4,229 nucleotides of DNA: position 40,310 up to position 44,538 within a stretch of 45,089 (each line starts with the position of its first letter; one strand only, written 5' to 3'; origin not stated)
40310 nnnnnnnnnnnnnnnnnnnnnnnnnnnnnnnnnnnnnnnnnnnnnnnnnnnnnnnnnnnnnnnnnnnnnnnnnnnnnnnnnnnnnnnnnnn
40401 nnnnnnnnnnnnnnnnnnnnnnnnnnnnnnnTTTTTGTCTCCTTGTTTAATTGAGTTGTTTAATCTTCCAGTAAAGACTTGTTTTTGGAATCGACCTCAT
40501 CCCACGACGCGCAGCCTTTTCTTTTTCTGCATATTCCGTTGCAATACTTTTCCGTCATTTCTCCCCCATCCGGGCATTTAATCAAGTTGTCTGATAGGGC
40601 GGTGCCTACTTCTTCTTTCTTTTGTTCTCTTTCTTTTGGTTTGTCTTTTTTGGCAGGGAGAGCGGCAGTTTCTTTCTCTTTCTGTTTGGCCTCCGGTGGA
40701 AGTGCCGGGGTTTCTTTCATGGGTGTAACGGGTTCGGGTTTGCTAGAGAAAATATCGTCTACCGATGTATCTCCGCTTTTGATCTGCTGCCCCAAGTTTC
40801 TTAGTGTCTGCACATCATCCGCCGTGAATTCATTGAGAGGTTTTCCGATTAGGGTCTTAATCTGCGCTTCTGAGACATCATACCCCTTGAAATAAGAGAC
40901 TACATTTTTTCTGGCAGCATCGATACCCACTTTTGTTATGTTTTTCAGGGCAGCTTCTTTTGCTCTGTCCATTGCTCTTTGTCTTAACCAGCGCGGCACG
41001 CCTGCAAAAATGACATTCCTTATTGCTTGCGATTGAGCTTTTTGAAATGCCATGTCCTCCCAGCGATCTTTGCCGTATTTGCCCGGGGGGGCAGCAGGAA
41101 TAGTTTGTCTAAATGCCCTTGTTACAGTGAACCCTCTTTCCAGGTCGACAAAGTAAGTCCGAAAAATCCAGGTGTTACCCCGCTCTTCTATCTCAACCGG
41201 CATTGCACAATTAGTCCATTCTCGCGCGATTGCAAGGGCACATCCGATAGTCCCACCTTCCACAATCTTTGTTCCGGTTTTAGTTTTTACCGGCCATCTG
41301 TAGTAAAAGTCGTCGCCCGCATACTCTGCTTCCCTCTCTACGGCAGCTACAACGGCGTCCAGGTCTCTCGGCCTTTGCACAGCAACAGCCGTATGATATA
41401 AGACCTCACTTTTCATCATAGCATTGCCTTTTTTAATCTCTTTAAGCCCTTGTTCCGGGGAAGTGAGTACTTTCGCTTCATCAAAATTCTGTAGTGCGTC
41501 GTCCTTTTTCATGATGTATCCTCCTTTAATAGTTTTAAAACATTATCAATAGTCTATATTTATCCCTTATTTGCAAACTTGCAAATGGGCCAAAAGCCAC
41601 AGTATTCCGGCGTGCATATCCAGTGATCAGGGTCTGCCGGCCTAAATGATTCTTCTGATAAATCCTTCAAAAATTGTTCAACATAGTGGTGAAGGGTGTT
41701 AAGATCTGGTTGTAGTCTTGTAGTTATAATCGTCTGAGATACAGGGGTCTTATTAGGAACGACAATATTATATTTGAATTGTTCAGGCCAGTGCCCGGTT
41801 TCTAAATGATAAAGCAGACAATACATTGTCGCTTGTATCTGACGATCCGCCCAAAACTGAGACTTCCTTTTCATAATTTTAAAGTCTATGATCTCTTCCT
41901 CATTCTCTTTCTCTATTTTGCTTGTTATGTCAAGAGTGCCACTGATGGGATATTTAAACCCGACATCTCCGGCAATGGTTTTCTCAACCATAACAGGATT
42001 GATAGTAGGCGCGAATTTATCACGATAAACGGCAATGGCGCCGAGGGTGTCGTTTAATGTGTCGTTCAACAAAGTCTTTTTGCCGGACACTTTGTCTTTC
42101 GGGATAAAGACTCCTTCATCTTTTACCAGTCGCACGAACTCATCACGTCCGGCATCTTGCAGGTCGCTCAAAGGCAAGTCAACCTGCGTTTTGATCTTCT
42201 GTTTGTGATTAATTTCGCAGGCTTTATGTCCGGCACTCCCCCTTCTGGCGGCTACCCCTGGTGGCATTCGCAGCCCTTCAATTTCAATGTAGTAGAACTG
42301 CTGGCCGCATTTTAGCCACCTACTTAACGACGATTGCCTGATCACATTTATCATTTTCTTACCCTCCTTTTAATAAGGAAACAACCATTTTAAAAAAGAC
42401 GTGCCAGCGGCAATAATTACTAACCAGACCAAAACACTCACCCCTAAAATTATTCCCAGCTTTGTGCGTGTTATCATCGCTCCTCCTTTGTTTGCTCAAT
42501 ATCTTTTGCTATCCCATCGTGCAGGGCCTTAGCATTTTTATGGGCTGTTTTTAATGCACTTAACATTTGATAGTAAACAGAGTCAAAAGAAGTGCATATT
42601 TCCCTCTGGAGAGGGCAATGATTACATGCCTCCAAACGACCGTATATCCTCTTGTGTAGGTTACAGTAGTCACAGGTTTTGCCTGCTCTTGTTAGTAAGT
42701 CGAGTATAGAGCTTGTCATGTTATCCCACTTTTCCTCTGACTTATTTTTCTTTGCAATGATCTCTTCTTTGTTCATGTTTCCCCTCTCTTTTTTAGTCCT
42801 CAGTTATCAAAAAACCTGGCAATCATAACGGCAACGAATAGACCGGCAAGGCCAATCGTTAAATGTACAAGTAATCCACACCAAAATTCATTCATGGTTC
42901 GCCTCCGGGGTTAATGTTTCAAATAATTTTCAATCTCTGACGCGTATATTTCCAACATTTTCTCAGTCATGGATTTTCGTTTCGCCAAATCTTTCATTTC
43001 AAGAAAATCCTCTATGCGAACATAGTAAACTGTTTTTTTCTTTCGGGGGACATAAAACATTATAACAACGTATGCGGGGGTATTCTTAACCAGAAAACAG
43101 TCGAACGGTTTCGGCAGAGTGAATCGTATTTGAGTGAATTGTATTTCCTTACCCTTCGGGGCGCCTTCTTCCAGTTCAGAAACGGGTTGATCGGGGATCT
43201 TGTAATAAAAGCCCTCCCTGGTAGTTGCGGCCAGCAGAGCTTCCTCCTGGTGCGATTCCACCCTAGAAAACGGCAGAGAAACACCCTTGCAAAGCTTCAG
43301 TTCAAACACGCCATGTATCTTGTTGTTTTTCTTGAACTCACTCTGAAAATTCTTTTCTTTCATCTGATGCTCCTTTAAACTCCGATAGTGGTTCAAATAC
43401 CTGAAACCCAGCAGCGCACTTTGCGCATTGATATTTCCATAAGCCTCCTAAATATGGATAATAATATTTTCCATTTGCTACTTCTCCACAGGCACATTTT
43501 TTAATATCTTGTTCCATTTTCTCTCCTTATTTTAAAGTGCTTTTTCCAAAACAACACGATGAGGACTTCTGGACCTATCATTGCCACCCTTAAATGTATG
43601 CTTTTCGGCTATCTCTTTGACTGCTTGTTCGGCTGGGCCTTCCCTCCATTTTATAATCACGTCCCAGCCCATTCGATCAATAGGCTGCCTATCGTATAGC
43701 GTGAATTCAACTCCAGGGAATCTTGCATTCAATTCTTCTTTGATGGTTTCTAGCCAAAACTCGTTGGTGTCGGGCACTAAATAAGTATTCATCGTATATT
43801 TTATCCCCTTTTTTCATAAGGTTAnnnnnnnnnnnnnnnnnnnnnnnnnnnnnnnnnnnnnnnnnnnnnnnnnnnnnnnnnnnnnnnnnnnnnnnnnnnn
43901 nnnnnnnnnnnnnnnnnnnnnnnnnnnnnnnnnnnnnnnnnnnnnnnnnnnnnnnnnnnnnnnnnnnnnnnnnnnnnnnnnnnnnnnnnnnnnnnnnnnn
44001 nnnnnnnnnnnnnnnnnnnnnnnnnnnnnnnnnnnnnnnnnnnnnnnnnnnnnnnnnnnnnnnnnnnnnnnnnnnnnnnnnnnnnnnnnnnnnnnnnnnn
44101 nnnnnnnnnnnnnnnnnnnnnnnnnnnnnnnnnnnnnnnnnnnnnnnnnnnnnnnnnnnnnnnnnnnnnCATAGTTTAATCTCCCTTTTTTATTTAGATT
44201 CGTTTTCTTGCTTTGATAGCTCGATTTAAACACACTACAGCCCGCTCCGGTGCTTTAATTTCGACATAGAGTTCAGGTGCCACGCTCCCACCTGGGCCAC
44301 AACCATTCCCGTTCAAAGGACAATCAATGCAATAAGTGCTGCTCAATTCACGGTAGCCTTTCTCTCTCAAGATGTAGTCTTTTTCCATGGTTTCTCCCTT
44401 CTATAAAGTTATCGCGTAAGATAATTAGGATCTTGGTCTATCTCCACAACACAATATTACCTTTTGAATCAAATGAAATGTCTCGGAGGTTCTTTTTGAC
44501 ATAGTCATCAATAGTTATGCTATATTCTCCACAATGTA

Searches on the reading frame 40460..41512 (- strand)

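Call 19: search_protein_families(library=pfam, max_evalue=0.01, proteins=[window:40460-41512:-])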
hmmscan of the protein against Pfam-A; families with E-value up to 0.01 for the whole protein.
window:40460-41512:- (350 aa): 0 families

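Call 65: search_protein_families(library=phrogs, max_evalue=0.001, proteins=[window:40460-41512:-])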
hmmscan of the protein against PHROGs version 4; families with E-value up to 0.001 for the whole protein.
window:40460-41512:- (350 aa): 1 family
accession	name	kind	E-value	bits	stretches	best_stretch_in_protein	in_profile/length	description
phrog_3657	-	unknown function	1.4e-34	120.5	1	29-286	26-279/289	-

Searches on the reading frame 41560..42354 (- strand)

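Call 19: search_protein_families(library=pfam, max_evalue=0.01, proteins=[window:41560-42354:-])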
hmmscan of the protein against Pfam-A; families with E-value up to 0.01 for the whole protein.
window:41560-42354:- (264 aa): 1 family
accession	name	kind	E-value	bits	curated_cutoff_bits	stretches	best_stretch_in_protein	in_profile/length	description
PF12705.13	PDDEXK_1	-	1.3e-14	55.2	22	1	7-259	4-247/247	PD-(D/E)XK nuclease superfamily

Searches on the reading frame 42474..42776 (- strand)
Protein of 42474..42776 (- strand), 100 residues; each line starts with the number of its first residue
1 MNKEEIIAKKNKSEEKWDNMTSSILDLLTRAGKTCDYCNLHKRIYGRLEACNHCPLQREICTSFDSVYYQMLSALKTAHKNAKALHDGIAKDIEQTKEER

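Call 6: search_protein_families(library=pfam, max_evalue=1, proteins=[window:42474-42776:-])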
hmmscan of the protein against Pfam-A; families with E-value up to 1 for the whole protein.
window:42474-42776:- (100 aa): 0 families

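Call 7: search_protein_families(library=phrogs, max_evalue=1, proteins=[window:42474-42776:-])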
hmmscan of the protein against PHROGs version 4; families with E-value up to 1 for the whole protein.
window:42474-42776:- (100 aa): 3 families
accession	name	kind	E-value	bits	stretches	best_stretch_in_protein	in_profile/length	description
phrog_29060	-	unknown function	0.12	13.7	1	11-62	32-78/89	-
phrog_13528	-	unknown function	0.17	12.9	1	6-59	21-74/113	-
phrog_26048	-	unknown function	0.32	11.5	1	15-68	150-205/208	-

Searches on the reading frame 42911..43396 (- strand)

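Call 19: search_protein_families(library=pfam, max_evalue=0.01, proteins=[window:42911-43396:-])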
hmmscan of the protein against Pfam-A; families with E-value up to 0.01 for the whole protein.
window:42911-43396:- (161 aa): 2 families
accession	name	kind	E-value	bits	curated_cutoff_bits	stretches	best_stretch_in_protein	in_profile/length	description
PF03838.20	RecU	-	0.0007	20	25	0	106-157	98-149/162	Recombination protein U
PF08594.15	UPF0300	-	0.0025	17.6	25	1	86-155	72-136/212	Uncharacterised protein family (UPF0300)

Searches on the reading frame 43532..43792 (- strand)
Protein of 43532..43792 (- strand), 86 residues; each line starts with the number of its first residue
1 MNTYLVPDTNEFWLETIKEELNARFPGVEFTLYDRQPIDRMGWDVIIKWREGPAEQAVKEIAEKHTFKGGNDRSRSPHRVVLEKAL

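Call 6: search_protein_families(library=pfam, max_evalue=1, proteins=[window:43532-43792:-])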
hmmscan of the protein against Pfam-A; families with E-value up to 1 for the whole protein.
window:43532-43792:- (86 aa): 1 family
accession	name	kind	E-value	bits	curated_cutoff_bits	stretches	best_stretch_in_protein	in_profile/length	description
PF18847.6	LPD29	-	7.3e-06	27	27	1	15-78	8-70/93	Large polyvalent protein associated domain 29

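Call 7: search_protein_families(library=phrogs, max_evalue=1, proteins=[window:43532-43792:-])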
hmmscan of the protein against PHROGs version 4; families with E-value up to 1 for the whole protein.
window:43532-43792:- (86 aa): 1 family
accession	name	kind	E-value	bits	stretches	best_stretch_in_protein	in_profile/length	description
phrog_15549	-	unknown function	1.8e-05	25.6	1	16-66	18-63/172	-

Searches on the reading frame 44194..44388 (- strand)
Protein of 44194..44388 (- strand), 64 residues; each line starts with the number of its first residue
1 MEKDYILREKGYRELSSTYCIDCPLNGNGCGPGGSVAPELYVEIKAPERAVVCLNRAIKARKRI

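Call 6: search_protein_families(library=pfam, max_evalue=1, proteins=[window:44194-44388:-])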
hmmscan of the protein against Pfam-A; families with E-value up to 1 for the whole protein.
window:44194-44388:- (64 aa): 0 families

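Call 7: search_protein_families(library=phrogs, max_evalue=1, proteins=[window:44194-44388:-])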
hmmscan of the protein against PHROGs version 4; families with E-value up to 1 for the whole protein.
window:44194-44388:- (64 aa): 1 family
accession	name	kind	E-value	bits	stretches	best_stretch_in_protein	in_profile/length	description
phrog_35677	-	unknown function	0.3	12.4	1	34-53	28-47/54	-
